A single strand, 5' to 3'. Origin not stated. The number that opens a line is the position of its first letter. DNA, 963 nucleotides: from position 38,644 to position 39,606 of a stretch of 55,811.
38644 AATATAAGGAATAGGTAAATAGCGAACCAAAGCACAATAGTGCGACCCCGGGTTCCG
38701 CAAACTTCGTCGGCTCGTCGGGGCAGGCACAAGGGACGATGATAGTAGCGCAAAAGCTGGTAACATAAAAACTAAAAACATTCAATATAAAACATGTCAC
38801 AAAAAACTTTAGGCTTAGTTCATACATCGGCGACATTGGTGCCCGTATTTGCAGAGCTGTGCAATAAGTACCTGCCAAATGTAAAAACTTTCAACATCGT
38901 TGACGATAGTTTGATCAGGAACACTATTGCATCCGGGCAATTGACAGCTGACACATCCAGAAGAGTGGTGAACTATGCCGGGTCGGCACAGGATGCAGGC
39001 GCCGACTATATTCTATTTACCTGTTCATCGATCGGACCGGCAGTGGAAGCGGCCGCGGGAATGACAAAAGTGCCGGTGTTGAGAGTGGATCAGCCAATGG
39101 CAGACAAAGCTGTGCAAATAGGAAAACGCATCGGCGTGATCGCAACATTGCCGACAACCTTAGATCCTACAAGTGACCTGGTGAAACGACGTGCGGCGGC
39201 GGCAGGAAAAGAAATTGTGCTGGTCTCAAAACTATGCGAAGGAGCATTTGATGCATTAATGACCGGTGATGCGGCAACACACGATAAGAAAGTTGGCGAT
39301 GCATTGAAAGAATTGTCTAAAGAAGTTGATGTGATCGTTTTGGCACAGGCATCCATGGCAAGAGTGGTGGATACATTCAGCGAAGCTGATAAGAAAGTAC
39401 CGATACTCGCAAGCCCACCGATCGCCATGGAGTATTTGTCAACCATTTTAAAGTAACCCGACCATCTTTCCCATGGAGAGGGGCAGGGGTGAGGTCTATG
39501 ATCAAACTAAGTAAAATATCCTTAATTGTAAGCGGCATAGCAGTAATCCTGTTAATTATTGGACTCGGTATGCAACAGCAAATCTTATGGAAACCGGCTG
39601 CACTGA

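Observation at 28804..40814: RuBisCO-like protein + second DUF1537 kinase embedded between GH127/GH78 and a racemase-like protein + BASS carrier: branched-chain sugar (apiose / aceric acid) catabolism in a Bacteroidota glycan island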

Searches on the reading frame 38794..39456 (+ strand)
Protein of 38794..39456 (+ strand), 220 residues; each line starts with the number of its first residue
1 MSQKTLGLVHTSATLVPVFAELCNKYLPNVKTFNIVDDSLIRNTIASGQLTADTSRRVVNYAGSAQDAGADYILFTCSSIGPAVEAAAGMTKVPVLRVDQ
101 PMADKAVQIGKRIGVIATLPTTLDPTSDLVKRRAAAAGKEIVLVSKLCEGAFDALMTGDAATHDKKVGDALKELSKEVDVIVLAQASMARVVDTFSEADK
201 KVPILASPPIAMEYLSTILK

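Call 4: search_protein_families(library=pfam, proteins=[window:38794-39456:+])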
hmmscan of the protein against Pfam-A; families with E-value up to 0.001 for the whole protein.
window:38794-39456:+ (220 aa): 1 family
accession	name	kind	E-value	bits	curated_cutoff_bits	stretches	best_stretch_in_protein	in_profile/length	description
PF01177.27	Asp_Glu_race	-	9e-25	88.1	31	1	10-213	7-209/211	Asp/Glu/Hydantoin racemase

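Call 5: search_protein_families(library=ncbifam, proteins=[window:38794-39456:+])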
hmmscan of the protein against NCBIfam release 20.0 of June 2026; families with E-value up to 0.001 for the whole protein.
window:38794-39456:+ (220 aa): 2 families
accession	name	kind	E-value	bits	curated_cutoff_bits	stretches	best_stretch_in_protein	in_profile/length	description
TIGR00035.1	asp_race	subfamily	0.00078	19.1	93.1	0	58-189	65-200/236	amino acid racemase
NF052483.1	racemase_CuyB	equivalog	0.00082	19.4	190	0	44-192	47-200/225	cysteate racemase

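Call 37: search_solved_structures(query=window:38794-39456:+, max_evalue=1, show_alignments=3)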
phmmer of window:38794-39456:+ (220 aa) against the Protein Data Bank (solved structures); distinct sequences matched with E-value up to 1: 4.
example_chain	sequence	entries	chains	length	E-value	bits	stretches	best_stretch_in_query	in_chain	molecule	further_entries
2eq5_A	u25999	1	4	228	0.00026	24.2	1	50-118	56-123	228aa long hypothetical hydantoin racemase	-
1jfl_A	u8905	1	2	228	0.0016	21.7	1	61-143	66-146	ASPARTATE RACEMASE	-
2dx7_A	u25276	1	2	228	0.029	17.6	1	61-143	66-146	aspartate racemase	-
4jgg_A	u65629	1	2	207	0.1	15.8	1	47-144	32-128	Esterase TesA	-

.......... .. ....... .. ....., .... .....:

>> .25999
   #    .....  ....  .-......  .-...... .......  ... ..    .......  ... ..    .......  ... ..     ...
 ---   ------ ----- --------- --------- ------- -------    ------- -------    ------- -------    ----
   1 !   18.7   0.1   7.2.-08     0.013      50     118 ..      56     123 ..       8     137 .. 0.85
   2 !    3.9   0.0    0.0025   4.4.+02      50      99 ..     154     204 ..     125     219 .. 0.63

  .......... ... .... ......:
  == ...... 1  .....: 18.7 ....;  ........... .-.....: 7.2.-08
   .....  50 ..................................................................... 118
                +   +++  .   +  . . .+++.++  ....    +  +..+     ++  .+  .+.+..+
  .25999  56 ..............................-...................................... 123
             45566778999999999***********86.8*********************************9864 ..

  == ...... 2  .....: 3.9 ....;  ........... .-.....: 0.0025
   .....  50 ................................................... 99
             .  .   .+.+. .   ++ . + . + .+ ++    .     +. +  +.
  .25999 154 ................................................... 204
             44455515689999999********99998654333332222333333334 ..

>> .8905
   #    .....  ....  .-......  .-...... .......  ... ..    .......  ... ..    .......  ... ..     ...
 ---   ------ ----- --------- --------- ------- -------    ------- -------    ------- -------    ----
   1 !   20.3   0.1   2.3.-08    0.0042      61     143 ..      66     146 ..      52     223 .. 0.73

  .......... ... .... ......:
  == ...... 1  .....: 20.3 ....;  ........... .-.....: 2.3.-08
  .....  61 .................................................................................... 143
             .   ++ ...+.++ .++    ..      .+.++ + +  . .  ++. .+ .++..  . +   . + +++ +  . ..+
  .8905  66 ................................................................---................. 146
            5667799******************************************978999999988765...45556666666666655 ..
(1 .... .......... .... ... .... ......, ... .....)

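Call 40: find_homologous_proteins(query=window:38794-39456:+, max_evalue=0.00001)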
Query window:38794-39456:+ (220 aa): 7773 proteins with E <= 0.00001 among 8000 candidates; the best 120 are listed.
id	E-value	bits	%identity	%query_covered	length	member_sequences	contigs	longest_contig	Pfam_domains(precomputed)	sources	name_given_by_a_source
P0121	1.7e-132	457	100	100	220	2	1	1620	PF01177.28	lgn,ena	-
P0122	4.4e-122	423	91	100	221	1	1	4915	PF01177.28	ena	-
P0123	9.5e-122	422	91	100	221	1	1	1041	PF01177.28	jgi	-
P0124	1.0e-121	422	91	100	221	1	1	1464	PF01177.28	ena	-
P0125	6.1e-121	420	91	100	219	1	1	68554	PF01177.28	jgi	jgi:Asp/Glu/hydantoin racemase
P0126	3.3e-120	417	89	100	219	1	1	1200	PF01177.28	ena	-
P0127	3.6e-120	417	90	100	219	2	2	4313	PF01177.28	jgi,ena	jgi:Asp/Glu/hydantoin racemase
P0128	4.8e-120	417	89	100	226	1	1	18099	PF01177.28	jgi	jgi:Asp/Glu/hydantoin racemase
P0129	4.7e-119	413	90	96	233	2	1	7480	PF01177.28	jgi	jgi:Asp/Glu/hydantoin racemase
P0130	8.6e-119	413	89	100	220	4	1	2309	PF01177.28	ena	-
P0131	9.4e-119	412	90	98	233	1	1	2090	PF01177.28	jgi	jgi:Asp/Glu/hydantoin racemase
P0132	1.7e-118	412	91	98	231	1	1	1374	PF01177.28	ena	-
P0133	2.1e-118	411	89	96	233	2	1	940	PF01177.28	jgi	jgi:Asp/Glu/hydantoin racemase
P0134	3.5e-118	410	90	98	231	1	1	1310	PF01177.28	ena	-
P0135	4.0e-118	410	90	96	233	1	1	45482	PF01177.28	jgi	jgi:Asp/Glu/hydantoin racemase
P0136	4.0e-118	410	89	100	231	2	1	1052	PF01177.28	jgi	jgi:Asp/Glu/hydantoin racemase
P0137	7.2e-118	409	88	100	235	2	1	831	PF01177.28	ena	-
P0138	7.3e-118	409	88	100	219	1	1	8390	PF01177.28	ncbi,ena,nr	ncbi:MAG: aspartate/glutamate racemase family protein [Chitinophagaceae bacterium]|nr:aspartate/glut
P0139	1.0e-117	409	89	100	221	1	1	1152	PF01177.28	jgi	-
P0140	1.2e-117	409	90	98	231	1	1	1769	PF01177.28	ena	-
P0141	2.2e-117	408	88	98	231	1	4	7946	PF01177.28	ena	-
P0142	2.4e-117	408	89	98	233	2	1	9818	PF01177.28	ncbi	-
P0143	2.6e-117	408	88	100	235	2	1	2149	PF01177.28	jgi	-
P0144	2.8e-117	408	88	100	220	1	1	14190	PF01177.28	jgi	-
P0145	4.8e-117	407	88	99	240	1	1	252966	PF01177.28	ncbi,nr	ncbi:MAG: aspartate/glutamate racemase family protein [Chitinophagaceae bacterium]|nr:aspartate/glut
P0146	4.9e-117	407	89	98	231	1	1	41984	PF01177.28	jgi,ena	-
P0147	4.9e-117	407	88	98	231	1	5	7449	PF01177.28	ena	-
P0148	7.4e-117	406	88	98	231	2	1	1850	PF01177.28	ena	-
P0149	7.6e-117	406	88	98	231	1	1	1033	PF01177.28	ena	-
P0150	7.8e-117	406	87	100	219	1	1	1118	PF01177.28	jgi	jgi:Asp/Glu/hydantoin racemase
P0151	9.4e-117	406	88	100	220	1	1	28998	PF01177.28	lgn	-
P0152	9.8e-117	406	88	98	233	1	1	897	PF01177.28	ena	-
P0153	1.1e-116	406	89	98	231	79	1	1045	PF01177.28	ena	-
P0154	1.3e-116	405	88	100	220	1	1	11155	PF01177.28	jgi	-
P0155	2.3e-116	405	87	100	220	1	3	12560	PF01177.28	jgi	-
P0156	3.8e-116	404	86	100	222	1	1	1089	PF01177.28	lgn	-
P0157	5.2e-116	403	89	100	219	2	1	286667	PF01177.28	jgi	jgi:aspartate/glutamate racemase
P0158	5.8e-116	403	88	98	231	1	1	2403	PF01177.28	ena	-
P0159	1.2e-115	402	88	100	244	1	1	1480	PF01177.28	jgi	jgi:Asp/Glu/hydantoin racemase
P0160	1.7e-115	402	86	100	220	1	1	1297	PF01177.28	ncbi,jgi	-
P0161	1.8e-115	402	88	98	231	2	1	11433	PF01177.28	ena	-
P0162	2.1e-115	401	89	98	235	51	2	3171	PF01177.28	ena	-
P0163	2.2e-115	401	86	100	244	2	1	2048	PF01177.28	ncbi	-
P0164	2.3e-115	401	85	100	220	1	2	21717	PF01177.28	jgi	-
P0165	2.4e-115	401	85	100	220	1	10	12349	PF01177.28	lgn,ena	-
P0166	2.5e-115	401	87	98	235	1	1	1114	PF01177.28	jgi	jgi:Asp/Glu/hydantoin racemase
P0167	2.6e-115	401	86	100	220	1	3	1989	PF01177.28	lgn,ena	-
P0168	2.7e-115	401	85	100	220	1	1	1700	PF01177.28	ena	-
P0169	3.0e-115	401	85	100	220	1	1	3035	PF01177.28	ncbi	-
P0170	3.2e-115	401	88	98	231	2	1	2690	PF01177.28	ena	-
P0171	3.9e-115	401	86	100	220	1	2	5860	PF01177.28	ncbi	-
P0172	5.1e-115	400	85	100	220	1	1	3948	PF01177.28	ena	-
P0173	5.4e-115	400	87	100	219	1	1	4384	PF01177.28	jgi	jgi:Asp/Glu/hydantoin racemase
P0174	5.8e-115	400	86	100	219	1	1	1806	PF01177.28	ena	-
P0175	6.3e-115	400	86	100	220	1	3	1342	PF01177.28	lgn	-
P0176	6.3e-115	400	85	100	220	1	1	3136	PF01177.28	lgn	-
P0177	7.8e-115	400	86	100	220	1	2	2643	PF01177.28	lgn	-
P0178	7.9e-115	400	85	100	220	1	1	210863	PF01177.28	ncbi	-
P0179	8.2e-115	400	85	100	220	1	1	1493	PF01177.28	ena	-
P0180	1.1e-114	399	86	100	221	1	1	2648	PF01177.28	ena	-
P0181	1.2e-114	399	87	98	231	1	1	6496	PF01177.28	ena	-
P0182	1.2e-114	399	85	100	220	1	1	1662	PF01177.28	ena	-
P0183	1.3e-114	399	86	100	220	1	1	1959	PF01177.28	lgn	-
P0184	1.3e-114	399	86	100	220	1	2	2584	PF01177.28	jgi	jgi:Asp/Glu/hydantoin racemase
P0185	1.4e-114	399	86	100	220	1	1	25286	PF01177.28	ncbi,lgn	-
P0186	1.4e-114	399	85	100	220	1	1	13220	PF01177.28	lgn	-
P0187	1.4e-114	399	85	100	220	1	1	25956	PF01177.28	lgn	-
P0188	1.5e-114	399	85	100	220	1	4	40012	PF01177.28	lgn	-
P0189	1.7e-114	399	86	100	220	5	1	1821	PF01177.28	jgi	-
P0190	1.7e-114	398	85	100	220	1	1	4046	PF01177.28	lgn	-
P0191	1.7e-114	398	85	100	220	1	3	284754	PF01177.28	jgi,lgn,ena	-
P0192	1.8e-114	398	86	100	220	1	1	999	PF01177.28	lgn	-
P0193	2.2e-114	398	85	100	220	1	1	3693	PF01177.28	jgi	-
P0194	2.2e-114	398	86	100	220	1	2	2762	PF01177.28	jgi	jgi:Asp/Glu/hydantoin racemase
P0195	2.3e-114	398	85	100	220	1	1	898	PF01177.28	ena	-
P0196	2.5e-114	398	85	100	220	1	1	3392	PF01177.28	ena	-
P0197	2.7e-114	398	86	100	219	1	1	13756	PF01177.28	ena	-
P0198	2.7e-114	398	85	100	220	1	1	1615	PF01177.28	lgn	-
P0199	2.8e-114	398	85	100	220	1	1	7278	PF01177.28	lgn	-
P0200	2.9e-114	398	85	100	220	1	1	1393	PF01177.28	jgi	jgi:Asp/Glu/hydantoin racemase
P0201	3.7e-114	397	85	100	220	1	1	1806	PF01177.28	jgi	jgi:Asp/Glu/hydantoin racemase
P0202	4.4e-114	397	86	100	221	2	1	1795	PF01177.28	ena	-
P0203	5.2e-114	397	86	100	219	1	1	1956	PF01177.28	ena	-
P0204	5.3e-114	397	85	100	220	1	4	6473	PF01177.28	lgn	-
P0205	6.1e-114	397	86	100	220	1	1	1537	PF01177.28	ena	-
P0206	6.2e-114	397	85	100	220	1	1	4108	PF01177.28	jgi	-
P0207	6.5e-114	397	85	100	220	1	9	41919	PF01177.28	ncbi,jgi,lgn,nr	ncbi:MAG TPA: aspartate/glutamate racemase family protein [Chitinophagaceae bacterium]|nr:aspartate/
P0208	6.7e-114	397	88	98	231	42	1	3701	PF01177.28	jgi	-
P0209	7.0e-114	396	85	100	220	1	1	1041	PF01177.28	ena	-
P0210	7.2e-114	396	85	100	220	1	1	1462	PF01177.28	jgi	jgi:Asp/Glu/hydantoin racemase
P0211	7.7e-114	396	85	100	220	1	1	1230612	PF01177.28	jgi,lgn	jgi:Asp/Glu/hydantoin racemase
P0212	8.1e-114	396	85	100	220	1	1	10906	PF01177.28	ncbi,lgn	-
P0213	9.3e-114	396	88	99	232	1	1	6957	PF01177.28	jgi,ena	-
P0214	1.1e-113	396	86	100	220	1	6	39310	PF01177.28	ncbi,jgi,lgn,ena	-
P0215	1.1e-113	396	87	98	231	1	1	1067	PF01177.28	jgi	jgi:Asp/Glu/hydantoin racemase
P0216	1.4e-113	396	85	100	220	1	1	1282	PF01177.28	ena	-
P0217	1.5e-113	395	85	100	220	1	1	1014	PF01177.28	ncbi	-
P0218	1.5e-113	395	85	100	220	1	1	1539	PF01177.28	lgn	-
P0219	1.5e-113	395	85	100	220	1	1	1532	PF01177.28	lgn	-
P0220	1.5e-113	395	84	100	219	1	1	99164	PF01177.28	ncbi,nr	ncbi:MAG: Asp/Glu/hydantoin racemase [Chitinophagaceae bacterium]|nr:Asp/Glu/hydantoin racemase [Chi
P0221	1.6e-113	395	85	100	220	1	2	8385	PF01177.28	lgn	-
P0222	1.7e-113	395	85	100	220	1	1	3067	PF01177.28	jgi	jgi:Asp/Glu/hydantoin racemase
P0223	1.8e-113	395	85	100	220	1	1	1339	PF01177.28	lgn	-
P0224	2.0e-113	395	85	100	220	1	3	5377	PF01177.28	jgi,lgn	jgi:Asp/Glu/hydantoin racemase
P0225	2.6e-113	395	85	100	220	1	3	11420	PF01177.28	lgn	-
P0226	2.8e-113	394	87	98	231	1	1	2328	PF01177.28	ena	-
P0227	2.9e-113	394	85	100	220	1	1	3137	PF01177.28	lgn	-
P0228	3.6e-113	394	84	100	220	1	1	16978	PF01177.28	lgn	-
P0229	3.9e-113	394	86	99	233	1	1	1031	PF01177.28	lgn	-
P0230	4.1e-113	394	85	100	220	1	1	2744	PF01177.28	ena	-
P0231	4.3e-113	394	85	100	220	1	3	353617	PF01177.28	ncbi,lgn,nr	ncbi:MAG: Asp/Glu/hydantoin racemase [Chitinophagales bacterium]|nr:Asp/Glu/hydantoin racemase [Chit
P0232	5.3e-113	394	85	100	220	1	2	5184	PF01177.28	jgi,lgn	-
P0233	6.3e-113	393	87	99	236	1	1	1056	PF01177.28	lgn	-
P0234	7.0e-113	393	84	100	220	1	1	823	PF01177.28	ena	-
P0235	7.7e-113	393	85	100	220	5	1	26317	PF01177.28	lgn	-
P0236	8.1e-113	393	87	100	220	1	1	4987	PF01177.28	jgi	jgi:Asp/Glu/hydantoin racemase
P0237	8.4e-113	393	85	100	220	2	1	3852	PF01177.28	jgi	-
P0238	8.9e-113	393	84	100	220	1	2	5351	PF01177.28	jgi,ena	jgi:Asp/Glu/hydantoin racemase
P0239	9.9e-113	393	85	100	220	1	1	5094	PF01177.28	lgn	-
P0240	1.1e-112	393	85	100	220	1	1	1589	PF01177.28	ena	-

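Call 52: predict_structure(alignment_id=A1)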
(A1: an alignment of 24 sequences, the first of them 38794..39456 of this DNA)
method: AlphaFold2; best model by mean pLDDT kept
length: 220 residues; sequences in the alignment: 24
mean_pLDDT: 92.2   pTM: 0.88
mean pLDDT of the five models: 92.2, 91.7, 88.8, 80.2, 64.5
residues with pLDDT >= 90: 166; 70-90: 53; 50-70: 1; < 50: 0
segments of 3 or more residues with pLDDT < 50: none
pLDDT, mean of each block of 10 residues (from residue 1): 90 91 95 94 83 93 97 94 93 96 96 95 94 97 95 88 92 94 87 81 92 92
secondary structure, 60 per line:
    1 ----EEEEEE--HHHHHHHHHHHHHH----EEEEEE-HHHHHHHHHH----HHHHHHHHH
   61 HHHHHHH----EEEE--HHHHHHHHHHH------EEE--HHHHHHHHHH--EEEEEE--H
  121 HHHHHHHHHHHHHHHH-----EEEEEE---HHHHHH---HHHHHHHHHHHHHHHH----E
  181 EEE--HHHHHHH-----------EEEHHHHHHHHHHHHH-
elements in order: E5-10 H13-26 E31-36 H38-47 H52-67 E72-75 H78-88 E95-97 H100-109 E112-117 H120-136 E142-147 H151-156 H160-175 E180-183 H186-192 E204-206 H207-219

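Call 55: fold_search(model_id=the predicted structure, library=pdb)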
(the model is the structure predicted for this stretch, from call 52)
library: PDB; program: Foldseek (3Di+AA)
matches with E <= 10: 1430; with E <= 0.001: 148
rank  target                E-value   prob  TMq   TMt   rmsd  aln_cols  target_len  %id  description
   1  3ojc_A                5.0e-09  1.00  0.72  0.69   3.9       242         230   20  Crystal structure of a putative Asp/Glu Racemase from Yersinia pestis (released 2010-09-15)
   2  2dx7_A                7.5e-09  1.00  0.73  0.71   4.1       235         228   18  Crystal structure of Pyrococcus horikoshii OT3 aspartate racemase complex with citric acid (released 2007-08-28)
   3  2gzm_B                1.1e-08  1.00  0.75  0.63   3.6       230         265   16  Crystal Structure of the Glutamate Racemase from Bacillus anthracis (released 2007-05-29)
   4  2eq5_A                1.5e-08  1.00  0.69  0.71   3.8       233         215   18  Crystal structure of hydantoin racemase from Pyrococcus horikoshii OT3 (released 2007-10-02)
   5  2eq5_D                1.7e-08  1.00  0.66  0.72   4.0       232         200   17  Crystal structure of hydantoin racemase from Pyrococcus horikoshii OT3 (released 2007-10-02)
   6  2oho_A                1.9e-08  1.00  0.71  0.60   3.9       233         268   20  Structural Basis for Glutamate Racemase Inhibitor (released 2007-09-25)
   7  2dwu_A                2.0e-08  1.00  0.74  0.63   4.1       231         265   18  Crystal Structure of Glutamate Racemase Isoform RacE1 from Bacillus anthracis (released 2007-06-19)
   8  2gzm_A                2.3e-08  1.00  0.76  0.64   3.4       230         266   16  Crystal Structure of the Glutamate Racemase from Bacillus anthracis (released 2007-05-29)
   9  2dwu_B                2.3e-08  1.00  0.72  0.61   4.1       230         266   18  Crystal Structure of Glutamate Racemase Isoform RacE1 from Bacillus anthracis (released 2007-06-19)
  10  2eq5_B                2.6e-08  1.00  0.70  0.71   3.8       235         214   18  Crystal structure of hydantoin racemase from Pyrococcus horikoshii OT3 (released 2007-10-02)
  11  1jfl_A                2.9e-08  1.00  0.79  0.76   3.4       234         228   17  CRYSTAL STRUCTURE DETERMINATION OF ASPARTATE RACEMASE FROM AN ARCHAEA (released 2002-06-05)
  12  2vvt_B                3.6e-08  1.00  0.77  0.65   3.4       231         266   19  Glutamate Racemase (MurI) from E. faecalis in complex with a 9-Benzyl Purine inhibitor (released 2008-06-24)
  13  2ohv                  4.1e-08  1.00  0.72  0.63   3.9       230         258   19  Structural Basis for Glutamate Racemase Inhibition (released 2007-09-25)
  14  2ohg                  4.6e-08  1.00  0.73  0.62   3.9       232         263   20  Structural Basis for Glutamte Racemase Inhibition (released 2007-09-25)
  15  3ist_A                6.1e-08  1.00  0.73  0.62   3.7       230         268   16  Crystal structure of glutamate racemase from Listeria monocytogenes in complex with succinic acid (released 2009-09-22)
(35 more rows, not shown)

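Call 59: search_dna_similar(query=window:38794-39456:+, collection=plasmids, mode=protein, max_rows=30, max_evalue=0.001)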
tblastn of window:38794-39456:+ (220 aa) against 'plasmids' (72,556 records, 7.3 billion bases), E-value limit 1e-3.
Records with a match: 172; places in all: 177; records where one place covers at least 80% of the query: 127.
Best place of each record, by identity: 60-80% 1; <60% 171.
By first word of the organism name: Pseudosulfitobacter 43; Rhizobium 38; Sinorhizobium 16; Paraburkholderia 7; Agrobacterium 6; Pantoea 6; Sphingobium 4; Caballeronia 3; Azospirillum 3; Deinococcus 2; and 36 more.
By predicted mobility (MOB-suite, as given by PLSDB): non-mobilizable 124; conjugative 35; mobilizable 13.
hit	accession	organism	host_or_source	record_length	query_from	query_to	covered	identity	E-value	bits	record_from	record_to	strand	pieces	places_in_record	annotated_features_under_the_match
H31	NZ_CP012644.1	Rufibacter tibetensis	soil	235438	1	219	100%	66.7%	7e-87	286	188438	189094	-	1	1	aspartate/glutamate racemase family protein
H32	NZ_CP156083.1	Croceibacterium sp. TMG7-5b_MA50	Sponge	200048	2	208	94%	55.1%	2e-58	205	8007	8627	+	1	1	aspartate/glutamate racemase family protein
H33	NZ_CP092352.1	Rhizobium sp. C104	Cell culture,nodule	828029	2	213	96%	49.1%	2e-48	176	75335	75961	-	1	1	aspartate/glutamate racemase family protein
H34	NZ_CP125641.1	Rhizobium sp. BT03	Phaseolus vulgaris,Pure culture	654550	2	213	96%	48.6%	3e-48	176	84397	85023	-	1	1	aspartate/glutamate racemase family protein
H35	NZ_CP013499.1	Rhizobium sp. N621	Phaseolus vulgaris,Whole ...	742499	6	220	98%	47.4%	5e-51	184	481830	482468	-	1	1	aspartate/glutamate racemase family protein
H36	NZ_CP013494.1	Rhizobium sp. N6212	Phaseolus vulgaris,Whole ...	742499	6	220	98%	47.4%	5e-51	184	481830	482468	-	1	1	aspartate/glutamate racemase family protein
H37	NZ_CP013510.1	Rhizobium sp. N1341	Phaseolus vulgaris,Whole ...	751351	6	220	98%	47.4%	5e-51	184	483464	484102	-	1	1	aspartate/glutamate racemase family protein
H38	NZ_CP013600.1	Rhizobium sp. N741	Phaseolus vulgaris,Whole ...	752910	6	220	98%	47.4%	5e-51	184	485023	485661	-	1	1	aspartate/glutamate racemase family protein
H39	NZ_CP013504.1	Rhizobium esperanzae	Phaseolus vulgaris,Whole ...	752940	6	220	98%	47.4%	5e-51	184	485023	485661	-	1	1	aspartate/glutamate racemase family protein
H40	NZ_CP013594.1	Rhizobium sp. N871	Phaseolus vulgaris,Whole ...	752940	6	220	98%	47.4%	5e-51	184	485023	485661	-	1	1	aspartate/glutamate racemase family protein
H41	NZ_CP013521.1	Rhizobium sp. N113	Phaseolus vulgaris,Whole ...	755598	6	220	98%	47.4%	5e-51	184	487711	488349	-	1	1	aspartate/glutamate racemase family protein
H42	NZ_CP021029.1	Rhizobium sp. TAL182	Phaseolus vulgaris,cell culture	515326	6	220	98%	47.4%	2e-50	182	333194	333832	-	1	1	aspartate/glutamate racemase family protein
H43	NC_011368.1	Rhizobium leguminosarum bv. trifolii WSM2304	-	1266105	2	213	96%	48.1%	2e-47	173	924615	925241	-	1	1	record has no annotation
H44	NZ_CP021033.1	Rhizobium sp. NXC14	Phaseolus vulgaris,cell culture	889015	6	220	98%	47.2%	6e-49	177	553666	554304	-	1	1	aspartate/glutamate racemase family protein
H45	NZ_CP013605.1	Rhizobium sp. N731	Phaseolus vulgaris,Whole ...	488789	6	220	98%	47.0%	3e-50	181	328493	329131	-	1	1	aspartate/glutamate racemase family protein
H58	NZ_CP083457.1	Deinococcus taeanensis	whole organism,coastal dune soil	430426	2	219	99%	46.1%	5e-45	166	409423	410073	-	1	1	aspartate/glutamate racemase family protein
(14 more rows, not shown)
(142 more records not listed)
